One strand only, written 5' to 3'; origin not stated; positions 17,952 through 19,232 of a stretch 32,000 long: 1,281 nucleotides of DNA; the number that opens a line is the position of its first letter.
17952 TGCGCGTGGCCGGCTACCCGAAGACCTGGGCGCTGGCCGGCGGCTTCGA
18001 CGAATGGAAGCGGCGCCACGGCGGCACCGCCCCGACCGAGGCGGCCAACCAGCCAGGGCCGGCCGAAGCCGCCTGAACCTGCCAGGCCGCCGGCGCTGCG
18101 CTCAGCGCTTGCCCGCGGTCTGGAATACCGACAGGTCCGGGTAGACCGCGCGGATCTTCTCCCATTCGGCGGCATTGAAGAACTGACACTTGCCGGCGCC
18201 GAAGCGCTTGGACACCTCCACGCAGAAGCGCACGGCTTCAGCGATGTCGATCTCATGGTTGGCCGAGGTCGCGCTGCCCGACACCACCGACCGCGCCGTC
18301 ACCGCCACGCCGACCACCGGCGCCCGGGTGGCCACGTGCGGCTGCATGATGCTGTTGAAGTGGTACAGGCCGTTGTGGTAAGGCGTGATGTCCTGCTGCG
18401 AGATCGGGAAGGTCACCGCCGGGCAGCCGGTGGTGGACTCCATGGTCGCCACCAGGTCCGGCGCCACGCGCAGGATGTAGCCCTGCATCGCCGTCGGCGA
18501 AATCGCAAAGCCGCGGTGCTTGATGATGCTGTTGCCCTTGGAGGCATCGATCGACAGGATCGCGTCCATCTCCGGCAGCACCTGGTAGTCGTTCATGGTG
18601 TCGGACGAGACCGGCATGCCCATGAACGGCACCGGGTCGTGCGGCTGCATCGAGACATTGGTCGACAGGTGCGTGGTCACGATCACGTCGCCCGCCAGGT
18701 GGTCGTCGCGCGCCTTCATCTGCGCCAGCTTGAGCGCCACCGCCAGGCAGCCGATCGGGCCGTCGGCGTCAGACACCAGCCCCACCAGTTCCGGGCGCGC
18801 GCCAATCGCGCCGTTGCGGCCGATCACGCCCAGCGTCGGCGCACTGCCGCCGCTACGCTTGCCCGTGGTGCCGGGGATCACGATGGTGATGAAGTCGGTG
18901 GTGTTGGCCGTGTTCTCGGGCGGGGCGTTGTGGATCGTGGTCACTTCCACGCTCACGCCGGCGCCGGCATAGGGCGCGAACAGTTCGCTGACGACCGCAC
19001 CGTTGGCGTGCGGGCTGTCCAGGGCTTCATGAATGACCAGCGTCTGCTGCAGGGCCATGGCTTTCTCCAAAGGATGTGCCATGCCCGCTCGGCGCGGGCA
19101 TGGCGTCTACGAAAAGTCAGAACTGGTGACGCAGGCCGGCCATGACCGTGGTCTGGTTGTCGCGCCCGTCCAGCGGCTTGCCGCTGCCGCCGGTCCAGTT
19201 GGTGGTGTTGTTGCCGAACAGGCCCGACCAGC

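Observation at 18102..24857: IclR-OPT-PLP enzyme-PepE-porin-DUF1177: candidate envelope-spanning peptide uptake and catabolism system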

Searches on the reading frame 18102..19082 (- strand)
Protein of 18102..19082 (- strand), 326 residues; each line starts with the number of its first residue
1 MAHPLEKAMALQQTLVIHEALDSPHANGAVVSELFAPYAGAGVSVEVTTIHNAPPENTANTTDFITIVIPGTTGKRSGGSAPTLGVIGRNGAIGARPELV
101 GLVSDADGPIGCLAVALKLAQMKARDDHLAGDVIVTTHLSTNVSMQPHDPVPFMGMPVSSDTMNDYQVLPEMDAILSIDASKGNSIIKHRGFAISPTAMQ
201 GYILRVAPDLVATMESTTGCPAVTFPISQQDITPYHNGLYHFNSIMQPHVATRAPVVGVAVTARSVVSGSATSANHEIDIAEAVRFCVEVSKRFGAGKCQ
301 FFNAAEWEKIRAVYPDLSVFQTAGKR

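Call 4: search_protein_families(library=pfam, proteins=[window:18102-19082:-], max_evalue=0.01)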
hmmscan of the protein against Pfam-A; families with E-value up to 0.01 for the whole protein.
window:18102-19082:- (326 aa): 1 family
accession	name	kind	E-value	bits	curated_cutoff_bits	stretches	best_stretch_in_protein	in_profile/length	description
PF06675.16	DUF1177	-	2.2e-123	410.9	25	1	57-324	5-272/272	Protein of unknown function (DUF1177)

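Call 5: search_protein_families(library=ncbifam, proteins=[window:18102-19082:-], max_evalue=0.01)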
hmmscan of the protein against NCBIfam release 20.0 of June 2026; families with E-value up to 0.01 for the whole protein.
window:18102-19082:- (326 aa): 0 families

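Call 9: search_solved_structures(query=window:18102-19082:-, max_evalue=10, show_alignments=2)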
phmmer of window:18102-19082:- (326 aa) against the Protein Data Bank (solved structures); distinct sequences matched with E-value up to 10: 1.
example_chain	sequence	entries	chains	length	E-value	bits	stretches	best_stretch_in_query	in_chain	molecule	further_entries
8oq0_A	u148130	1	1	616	0.51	12.8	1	198-244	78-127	Tailspike protein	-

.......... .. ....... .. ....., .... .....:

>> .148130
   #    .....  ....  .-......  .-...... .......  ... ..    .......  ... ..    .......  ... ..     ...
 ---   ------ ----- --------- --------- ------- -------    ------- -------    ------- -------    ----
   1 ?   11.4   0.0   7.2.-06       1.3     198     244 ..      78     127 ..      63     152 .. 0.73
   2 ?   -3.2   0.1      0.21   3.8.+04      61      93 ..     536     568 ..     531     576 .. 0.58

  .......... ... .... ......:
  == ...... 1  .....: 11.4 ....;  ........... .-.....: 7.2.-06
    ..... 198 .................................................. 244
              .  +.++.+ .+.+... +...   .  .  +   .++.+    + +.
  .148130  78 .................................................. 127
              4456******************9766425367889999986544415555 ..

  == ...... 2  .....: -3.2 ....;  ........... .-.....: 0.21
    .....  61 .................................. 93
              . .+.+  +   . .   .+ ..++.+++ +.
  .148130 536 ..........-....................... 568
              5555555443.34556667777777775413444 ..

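Call 12: find_homologous_proteins(query=window:18102-19082:-, max_evalue=0.00001)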
Query window:18102-19082:- (326 aa): 7495 proteins with E <= 0.00001 among 8000 candidates; the best 120 are listed.
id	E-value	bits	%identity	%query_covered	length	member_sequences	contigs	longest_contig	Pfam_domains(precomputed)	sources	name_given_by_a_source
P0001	3.3e-195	665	94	98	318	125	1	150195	PF06675.17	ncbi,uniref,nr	ncbi:DUF1177 domain-containing protein [Cupriavidus necator]|uniref:DUF1177 domain-containing protei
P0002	1.2e-192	657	95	98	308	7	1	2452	PF06675.17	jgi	jgi:hypothetical protein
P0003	1.5e-182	624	89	97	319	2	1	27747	PF06675.17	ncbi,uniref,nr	ncbi:DUF1177 domain-containing protein [Cupriavidus sp. CV2]|uniref:DUF1177 domain-containing protei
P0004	8.7e-182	621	88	97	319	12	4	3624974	PF06675.17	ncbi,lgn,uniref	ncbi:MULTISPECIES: DUF1177 domain-containing protein [Cupriavidus]|uniref:DUF1177 domain-containing 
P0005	1.2e-181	621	88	97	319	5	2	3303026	PF06675.17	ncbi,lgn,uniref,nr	ncbi:DUF1177 domain-containing protein [Cupriavidus basilensis]|uniref:DUF1177 domain-containing pro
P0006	1.5e-180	617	88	97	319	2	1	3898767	PF06675.17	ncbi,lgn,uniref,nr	ncbi:DUF1177 domain-containing protein [Cupriavidus basilensis]|uniref:DUF1177 domain-containing pro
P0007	2.4e-171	587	83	96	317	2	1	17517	PF06675.17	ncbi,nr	ncbi:MAG TPA: DUF1177 domain-containing protein, partial [Variovorax sp.]|nr:DUF1177 domain-containi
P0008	2.4e-152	525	74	98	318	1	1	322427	PF06675.17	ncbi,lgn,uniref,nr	ncbi:DUF1177 domain-containing protein [Andreprevotia chitinilytica]|uniref:DUF1177 domain-containin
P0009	3.7e-151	521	75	97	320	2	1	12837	PF06675.17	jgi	jgi:hypothetical protein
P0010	3.5e-148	511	72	97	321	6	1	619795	PF06675.17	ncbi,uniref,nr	ncbi:DUF1177 domain-containing protein [Ralstonia soli]|uniref:DUF1177 domain-containing protein n=1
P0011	1.9e-147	509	72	97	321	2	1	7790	PF06675.17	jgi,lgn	-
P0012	3.4e-146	504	71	97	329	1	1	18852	PF06675.17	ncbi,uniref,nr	ncbi:DUF1177 domain-containing protein [Paraburkholderia sp.]|uniref:DUF1177 domain-containing prote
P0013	1.9e-145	502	72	97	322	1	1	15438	PF06675.17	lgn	-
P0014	4.3e-145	501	73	97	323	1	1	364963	PF06675.17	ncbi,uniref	ncbi:DUF1177 domain-containing protein [Variovorax humicola]|uniref:DUF1177 domain-containing protei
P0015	5.7e-145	500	71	97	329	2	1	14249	PF06675.17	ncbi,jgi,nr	ncbi:MAG TPA: DUF1177 domain-containing protein [Paraburkholderia sp.]|jgi:hypothetical protein|nr:D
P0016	7.1e-145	500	70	97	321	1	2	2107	PF06675.17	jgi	jgi:hypothetical protein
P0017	8.7e-145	500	72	97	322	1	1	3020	PF06675.17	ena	-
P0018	2.0e-144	499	72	97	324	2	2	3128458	PF06675.17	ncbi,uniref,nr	ncbi:DUF1177 domain-containing protein [Paraburkholderia bonniea]|uniref:DUF1177 domain-containing p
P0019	5.0e-144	497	72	97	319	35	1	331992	PF06675.17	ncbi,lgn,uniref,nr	ncbi:DUF1177 domain-containing protein [Burkholderia sp. BCC1999]|uniref:DUF1177 domain-containing p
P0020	3.7e-143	494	72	96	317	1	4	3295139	PF06675.17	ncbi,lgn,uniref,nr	ncbi:DUF1177 domain-containing protein [Paraburkholderia hayleyella]|uniref:DUF1177 domain-containin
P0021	1.8e-142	492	71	97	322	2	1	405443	PF06675.17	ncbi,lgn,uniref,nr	ncbi:DUF1177 domain-containing protein [Ralstonia chuxiongensis]|uniref:DUF1177 domain-containing pr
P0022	4.4e-142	491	70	97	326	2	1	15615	PF06675.17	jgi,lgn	-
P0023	4.7e-142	491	72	97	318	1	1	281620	PF06675.17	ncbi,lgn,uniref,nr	ncbi:DUF1177 domain-containing protein [Burkholderia pseudomultivorans]|uniref:DUF1177 domain-contai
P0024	5.5e-142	491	70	98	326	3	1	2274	PF06675.17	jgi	jgi:hypothetical protein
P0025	5.9e-142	490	70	98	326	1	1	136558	PF06675.17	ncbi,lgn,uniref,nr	ncbi:DUF1177 domain-containing protein [Caballeronia humi]|uniref:DUF1177 domain-containing protein 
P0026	7.0e-142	490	72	97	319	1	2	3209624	PF06675.17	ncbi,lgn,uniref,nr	ncbi:hypothetical protein DM39_4367 [Burkholderia cenocepacia]|uniref:DUF1177 domain-containing prot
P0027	7.6e-142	490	70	97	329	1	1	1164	PF06675.17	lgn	-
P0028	2.5e-141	488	71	97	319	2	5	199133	PF06675.17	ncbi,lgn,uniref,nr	ncbi:DUF1177 domain-containing protein [Burkholderia pseudomultivorans]|uniref:DUF1177 domain-contai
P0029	2.5e-141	488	69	97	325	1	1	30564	PF06675.17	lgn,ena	-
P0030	6.5e-141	487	70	97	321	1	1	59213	PF06675.17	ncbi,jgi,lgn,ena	jgi:hypothetical protein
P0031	1.2e-140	486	70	98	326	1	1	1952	PF06675.17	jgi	jgi:hypothetical protein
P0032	1.6e-140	486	70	97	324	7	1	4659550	PF06675.17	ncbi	ncbi:MAG: DUF1177 domain-containing protein [Acidovorax sp.]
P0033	3.4e-140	485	71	97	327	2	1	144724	PF06675.17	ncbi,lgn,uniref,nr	ncbi:DUF1177 domain-containing protein [Paraburkholderia oxyphila]|uniref:DUF1177 domain-containing 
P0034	4.1e-140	484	69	98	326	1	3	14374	PF06675.17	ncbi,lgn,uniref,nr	ncbi:hypothetical protein AWB67_06336 [Caballeronia terrestris]|uniref:DUF1177 domain-containing pro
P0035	5.2e-140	484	70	97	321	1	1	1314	PF06675.17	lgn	-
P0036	6.7e-140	484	69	97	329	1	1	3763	PF06675.17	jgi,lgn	jgi:hypothetical protein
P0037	1.0e-139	483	69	97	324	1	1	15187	PF06675.17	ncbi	-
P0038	1.7e-139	482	68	97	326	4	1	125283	PF06675.17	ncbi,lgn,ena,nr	nr:DUF1177 domain-containing protein [uncultured Cupriavidus sp.]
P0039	1.8e-139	482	69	97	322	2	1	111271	PF06675.17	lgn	-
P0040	2.1e-139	482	69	97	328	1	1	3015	PF06675.17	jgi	jgi:hypothetical protein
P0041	3.2e-139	482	70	97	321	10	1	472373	PF06675.17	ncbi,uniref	ncbi:DUF1177 domain-containing protein [Paraburkholderia caffeinilytica]|uniref:DUF1177 domain-conta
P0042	3.5e-139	481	68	97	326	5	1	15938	PF06675.17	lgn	-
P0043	3.7e-139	481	70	96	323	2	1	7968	PF06675.17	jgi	jgi:hypothetical protein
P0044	6.0e-139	481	70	97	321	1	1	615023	PF06675.17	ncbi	ncbi:DUF1177 domain-containing protein [Trinickia sp. YCB016]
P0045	7.5e-139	480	67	98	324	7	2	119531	PF06675.17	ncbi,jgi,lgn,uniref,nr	ncbi:hypothetical protein AWB68_01576 [Caballeronia choica]|jgi:Protein of unknown function (DUF1177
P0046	1.4e-138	479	70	97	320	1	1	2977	PF06675.17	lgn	-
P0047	2.8e-138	478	69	97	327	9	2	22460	PF06675.17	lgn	-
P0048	3.4e-138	478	69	97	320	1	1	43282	PF06675.17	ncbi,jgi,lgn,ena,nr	ncbi:MAG: DUF1177 domain-containing protein [Curvibacter sp.]|nr:DUF1177 domain-containing protein [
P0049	9.3e-138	477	67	98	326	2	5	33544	PF06675.17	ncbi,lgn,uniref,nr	ncbi:DUF1177 domain-containing protein [Cupriavidus pauculus]|uniref:DUF1177 domain-containing prote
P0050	1.2e-137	476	68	97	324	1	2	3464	PF06675.17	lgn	-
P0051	1.5e-137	476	69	97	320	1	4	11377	PF06675.17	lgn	-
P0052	1.5e-137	476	69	97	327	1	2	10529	PF06675.17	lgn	-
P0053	1.6e-137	476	69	98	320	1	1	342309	PF06675.17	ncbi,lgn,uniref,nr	ncbi:TPA: DUF1177 domain-containing protein [Salmonella enterica]|uniref:DUF1177 domain-containing p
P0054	5.3e-137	474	69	97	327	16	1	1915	PF06675.17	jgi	jgi:Protein of unknown function (DUF1177)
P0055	1.5e-135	469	67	98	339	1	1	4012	PF06675.17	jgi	jgi:hypothetical protein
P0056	3.8e-135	468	68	97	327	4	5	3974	PF06675.17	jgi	jgi:hypothetical protein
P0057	4.1e-134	465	67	97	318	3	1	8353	PF06675.17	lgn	-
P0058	4.5e-134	465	67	97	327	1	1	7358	PF06675.17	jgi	jgi:hypothetical protein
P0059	7.9e-134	464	67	97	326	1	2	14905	PF06675.17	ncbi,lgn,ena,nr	ncbi:MAG TPA: DUF1177 domain-containing protein [Paraburkholderia sp.]|nr:DUF1177 domain-containing 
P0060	2.8e-133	462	67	97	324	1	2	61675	PF06675.17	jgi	jgi:hypothetical protein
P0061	1.6e-132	460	66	98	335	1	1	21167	PF06675.17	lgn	-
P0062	1.6e-132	460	67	98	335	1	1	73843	PF06675.17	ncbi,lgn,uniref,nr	ncbi:DUF1177 domain-containing protein [Burkholderia diffusa]|uniref:DUF1177 domain-containing prote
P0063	6.6e-132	457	65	97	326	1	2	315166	PF06675.17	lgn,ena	-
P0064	1.7e-131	456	66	97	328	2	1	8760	PF06675.17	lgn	-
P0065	9.4e-131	454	65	97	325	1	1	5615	PF06675.17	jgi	jgi:hypothetical protein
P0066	6.2e-130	451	66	97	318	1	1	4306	PF06675.17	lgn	-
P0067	6.8e-129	448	90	68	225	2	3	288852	PF06675.17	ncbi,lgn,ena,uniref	ncbi:DUF1177 domain-containing protein [Cupriavidus sp. YAF13]|uniref:DUF1177 domain-containing prot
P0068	8.8e-128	444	66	97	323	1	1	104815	PF06675.17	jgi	jgi:hypothetical protein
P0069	8.8e-127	441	65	97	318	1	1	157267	PF06675.17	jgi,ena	jgi:hypothetical protein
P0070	3.3e-125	435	64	97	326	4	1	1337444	PF06675.17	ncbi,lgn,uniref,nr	ncbi:DUF1177 domain-containing protein [Paraburkholderia bannensis]|uniref:DUF1177 domain-containing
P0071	1.2e-123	430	63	98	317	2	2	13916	PF06675.17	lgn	-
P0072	4.5e-123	428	66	97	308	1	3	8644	PF06675.17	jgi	-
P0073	1.8e-119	417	75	78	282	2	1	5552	PF06675.17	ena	-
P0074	1.2e-112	394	75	74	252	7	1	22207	PF06675.17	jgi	jgi:hypothetical protein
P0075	6.4e-111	389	93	59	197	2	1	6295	PF06675.17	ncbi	-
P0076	1.2e-110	388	59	97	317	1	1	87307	PF06675.17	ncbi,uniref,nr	ncbi:DUF1177 domain-containing protein [Collimonas antrihumi]|uniref:DUF1177 domain-containing prote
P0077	1.0e-109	385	58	97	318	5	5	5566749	PF06675.17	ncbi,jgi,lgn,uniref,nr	ncbi:DUF1177 domain-containing protein [Verminephrobacter eiseniae]|uniref:DUF1177 domain-containing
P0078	3.1e-109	383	57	97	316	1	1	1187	PF06675.17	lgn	-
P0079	6.2e-109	382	57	98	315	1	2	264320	PF06675.17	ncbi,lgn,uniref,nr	ncbi:DUF1177 domain-containing protein [Effusibacillus lacus]|uniref:DUF1177 domain-containing prote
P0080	7.9e-109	382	55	98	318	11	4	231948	PF06675.17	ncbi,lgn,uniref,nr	ncbi:DUF1177 domain-containing protein [Brevibacillus borstelensis]|uniref:DUF1177 domain-containing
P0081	1.5e-108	381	58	95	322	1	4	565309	PF06675.17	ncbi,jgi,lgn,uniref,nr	ncbi:DUF1177 domain-containing protein [Enterobacteriaceae bacterium H11S18]|uniref:DUF1177 domain-c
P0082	1.1e-107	378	56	97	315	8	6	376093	PF06675.17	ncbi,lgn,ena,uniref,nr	ncbi:DUF1177 domain-containing protein [Paenibacillus ehimensis]|uniref:DUF1177 domain-containing pr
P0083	1.2e-107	378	58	98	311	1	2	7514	PF06675.17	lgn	-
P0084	1.3e-107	378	57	95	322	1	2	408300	PF06675.17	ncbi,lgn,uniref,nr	ncbi:DUF1177 domain-containing protein [Dryocola clanedunensis]|uniref:DUF1177 domain-containing pro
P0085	1.5e-107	378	55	95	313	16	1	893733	PF06675.17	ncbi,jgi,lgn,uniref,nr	ncbi:DUF1177 domain-containing protein [Pandoraea sp. PE-S2R-1]|uniref:DUF1177 domain-containing pro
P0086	2.9e-107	377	56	95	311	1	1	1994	PF06675.17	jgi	jgi:hypothetical protein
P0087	3.0e-107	377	57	97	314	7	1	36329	PF06675.17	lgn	-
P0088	3.1e-107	376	56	98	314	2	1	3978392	PF06675.17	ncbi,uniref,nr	ncbi:DUF1177 domain-containing protein [Brevibacillus marinus]|uniref:DUF1177 domain-containing prot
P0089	4.5e-107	376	57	96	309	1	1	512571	PF06675.17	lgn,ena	-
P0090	6.6e-107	375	56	95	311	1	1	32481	PF06675.17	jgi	-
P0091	6.8e-107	375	58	97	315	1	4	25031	PF06675.17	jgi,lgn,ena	-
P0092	8.9e-107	375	55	98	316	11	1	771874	PF06675.17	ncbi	ncbi:DUF1177 domain-containing protein [Paenibacillus sp. TH7-28]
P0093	1.1e-106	375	57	97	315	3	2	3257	PF06675.17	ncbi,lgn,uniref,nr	ncbi:DUF1177 domain-containing protein [Paenibacillus zanthoxyli]|uniref:DUF1177 domain-containing p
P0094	1.1e-106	375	57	97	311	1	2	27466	PF06675.17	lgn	-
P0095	1.2e-106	375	58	96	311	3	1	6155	PF06675.17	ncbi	-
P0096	1.3e-106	374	56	98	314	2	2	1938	PF06675.17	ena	-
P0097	1.7e-106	374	55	97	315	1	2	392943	PF06675.17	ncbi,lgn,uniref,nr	ncbi:hypothetical protein YDYSG_07610 [Paenibacillus tyrfis]|uniref:DUF1177 domain-containing protei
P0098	1.7e-106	374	58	96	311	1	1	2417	PF06675.17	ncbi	-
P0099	1.8e-106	374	56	97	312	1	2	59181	PF06675.17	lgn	-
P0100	2.1e-106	374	55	97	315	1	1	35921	PF06675.17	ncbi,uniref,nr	ncbi:hypothetical protein QJ48_05460 [Paenibacillus sp. A3]|uniref:DUF1177 domain-containing protein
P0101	2.4e-106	374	55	98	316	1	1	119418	PF06675.17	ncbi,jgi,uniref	ncbi:DUF1177 domain-containing protein [Brevibacillus sp. H7]|jgi:hypothetical protein|uniref:DUF117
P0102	3.1e-106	373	57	96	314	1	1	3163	PF06675.17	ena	-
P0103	3.1e-106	373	57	96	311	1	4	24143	PF06675.17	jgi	jgi:hypothetical protein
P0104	3.4e-106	373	54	98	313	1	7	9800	PF06675.17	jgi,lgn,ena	-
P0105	4.1e-106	373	58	94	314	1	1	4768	PF06675.17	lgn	-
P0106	4.5e-106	373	56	97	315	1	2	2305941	PF06675.17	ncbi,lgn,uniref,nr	ncbi:hypothetical protein J31TS4_11030 [Paenibacillus sp. J31TS4]|uniref:DUF1177 domain-containing p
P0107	5.7e-106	372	57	97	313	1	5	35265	PF06675.17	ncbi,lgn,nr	ncbi:DUF1177 domain-containing protein [Streptomyces cavourensis]|nr:DUF1177 domain-containing prote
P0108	5.8e-106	372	56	97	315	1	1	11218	PF06675.17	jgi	jgi:hypothetical protein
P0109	5.9e-106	372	55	97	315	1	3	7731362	PF06675.17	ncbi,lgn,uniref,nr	ncbi:DUF1177 domain-containing protein [Paenibacillus elgii]|uniref:DUF1177 domain-containing protei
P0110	5.9e-106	372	55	97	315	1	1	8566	PF06675.17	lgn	-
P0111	6.2e-106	372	57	96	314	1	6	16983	PF06675.17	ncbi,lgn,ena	-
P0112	6.2e-106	372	56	98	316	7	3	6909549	PF06675.17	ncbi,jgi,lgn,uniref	ncbi:DUF1177 domain-containing protein [Paenibacillus sp. FSL W8-0426]|uniref:DUF1177 domain-contain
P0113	6.7e-106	372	57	96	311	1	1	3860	PF06675.17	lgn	-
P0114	6.9e-106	372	57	96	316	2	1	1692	PF06675.17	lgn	-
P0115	8.0e-106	372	56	96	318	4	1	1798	PF06675.17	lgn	-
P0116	8.4e-106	372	57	97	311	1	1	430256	PF06675.17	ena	-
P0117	8.8e-106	372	55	97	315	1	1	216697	PF06675.17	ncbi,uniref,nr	ncbi:DUF1177 domain-containing protein [Paenibacillus elgii]|uniref:DUF1177 domain-containing protei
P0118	8.9e-106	372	56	97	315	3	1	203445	PF06675.17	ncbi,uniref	ncbi:DUF1177 domain-containing protein [Brevibacillus sp. B_LB10_24]|uniref:DUF1177 domain-containin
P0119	9.1e-106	372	55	97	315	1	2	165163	PF06675.17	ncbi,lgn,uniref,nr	ncbi:hypothetical protein AV654_28355 [Paenibacillus elgii]|uniref:DUF1177 domain-containing protein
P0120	9.8e-106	372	57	96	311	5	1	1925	PF06675.17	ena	-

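Call 15: find_related_loci(query=A1, collection=genome_contigs, flank=10000)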
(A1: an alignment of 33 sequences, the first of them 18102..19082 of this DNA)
Query A1 (326 aa) in genome_contigs; peptide patterns used: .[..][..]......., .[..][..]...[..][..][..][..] (x = any residue, [..] = any of these).
600 stretches matched a pattern (row limit reached: there are more); 595 encode a relative of the query (tblastn E <= 1e-3); the best 80 are kept; 80 distinct loci.
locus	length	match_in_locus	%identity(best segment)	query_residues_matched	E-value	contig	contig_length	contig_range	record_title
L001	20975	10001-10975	97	2-326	0e+0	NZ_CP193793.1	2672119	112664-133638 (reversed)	Cupriavidus sp. TMH.W2 chromosome 2, complete sequence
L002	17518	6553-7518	95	5-326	0e+0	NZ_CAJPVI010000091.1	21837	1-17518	Cupriavidus numazuensis strain LMG 26411 isolate LMG 26411, whole genome shotgun sequence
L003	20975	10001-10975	94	2-326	0e+0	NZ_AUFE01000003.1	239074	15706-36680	Cupriavidus sp. amp6 K309DRAFT_scaffold00003.3_C, whole genome shotgun sequence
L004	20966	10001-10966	94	5-326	0e+0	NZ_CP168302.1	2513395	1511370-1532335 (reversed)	Cupriavidus nantongensis strain HB4B5 chromosome 1, complete sequence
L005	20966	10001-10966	94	5-326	0e+0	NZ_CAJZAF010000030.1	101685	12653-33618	Cupriavidus pinatubonensis strain LMG 23994 isolate 1245, whole genome shotgun sequence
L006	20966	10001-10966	93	5-326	0e+0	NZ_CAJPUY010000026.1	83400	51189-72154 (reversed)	Cupriavidus yeoncheonensis strain LMG 31506 isolate JCM 19890, whole genome shotgun sequence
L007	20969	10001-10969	88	3-324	0e+0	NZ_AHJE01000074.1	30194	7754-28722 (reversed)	Cupriavidus basilensis OR16 contig074, whole genome shotgun sequence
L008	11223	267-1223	88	6-324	0e+0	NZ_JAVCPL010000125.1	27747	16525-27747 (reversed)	Cupriavidus ulmosensis strain CV2 NODE_125_length_27747_cov_13.208400, whole genome shotgun sequence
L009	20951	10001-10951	72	8-325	2e-150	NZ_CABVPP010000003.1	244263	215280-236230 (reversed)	Burkholderia pseudomultivorans isolate LMG 26883, whole genome shotgun sequence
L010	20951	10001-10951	71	9-325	1e-145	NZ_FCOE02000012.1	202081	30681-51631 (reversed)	Caballeronia pedi isolate LMG 29323, whole genome shotgun sequence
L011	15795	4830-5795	58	2-325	3e-116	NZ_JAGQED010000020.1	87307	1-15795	Collimonas antrihumi strain DSM 104040 NODE_20_length_87307_cov_41.460725, whole genome shotgun sequence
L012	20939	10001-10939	55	7-326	5e-114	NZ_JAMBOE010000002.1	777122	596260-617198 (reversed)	Paenibacillus macerans strain MER 50.2 NODE_2_, whole genome shotgun sequence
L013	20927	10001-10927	55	9-325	1e-111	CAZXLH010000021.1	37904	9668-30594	MAG TPA_asm: uncultured Eubacteriales bacterium isolate SRP192927_co8_49 genome assembly, contig: NODE_767_length_37904_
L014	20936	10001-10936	56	3-321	4e-111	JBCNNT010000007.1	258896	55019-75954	MAG: Enterobacter sp. isolate SMAGNO108 Contig7, whole genome shotgun sequence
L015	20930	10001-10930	55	8-322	8e-111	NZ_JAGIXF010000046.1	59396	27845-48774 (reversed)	Burkholderia sp. WTPI3 46, whole genome shotgun sequence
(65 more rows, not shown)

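Call 21: predict_structure(alignment_id=A1)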
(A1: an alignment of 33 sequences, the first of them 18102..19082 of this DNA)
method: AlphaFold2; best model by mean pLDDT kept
length: 326 residues; sequences in the alignment: 33
mean_pLDDT: 83.1   pTM: 0.88
mean pLDDT of the five models: 83.1, 77.0, 72.0, 69.9, 62.1
residues with pLDDT >= 90: 156; 70-90: 100; 50-70: 54; < 50: 16
segments of 3 or more residues with pLDDT < 50: 183-185, 265-273
pLDDT, mean of each block of 10 residues (from residue 1): 60 87 84 97 97 91 97 94 94 66 72 97 96 96 73 77 92 93 57 88 90 92 68 55 77 92 51 64 95 96 92 87 72
secondary structure, 60 per line:
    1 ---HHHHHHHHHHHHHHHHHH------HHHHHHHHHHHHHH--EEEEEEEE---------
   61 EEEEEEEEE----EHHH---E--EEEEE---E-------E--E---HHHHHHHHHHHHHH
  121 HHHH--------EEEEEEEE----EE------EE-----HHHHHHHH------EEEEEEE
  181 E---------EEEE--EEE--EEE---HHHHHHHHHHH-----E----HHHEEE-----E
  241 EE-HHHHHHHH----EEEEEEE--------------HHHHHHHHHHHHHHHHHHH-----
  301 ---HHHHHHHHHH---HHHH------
elements in order: H4-21 H28-41 E44-51 E61-69 E84-88 H107-124 E133-140 H160-167 E174-181 E191-194 E197-199 E202-204 H208-218 E232-234 E240-242 H244-251 E256-262 H277-295 H304-313 H317-320
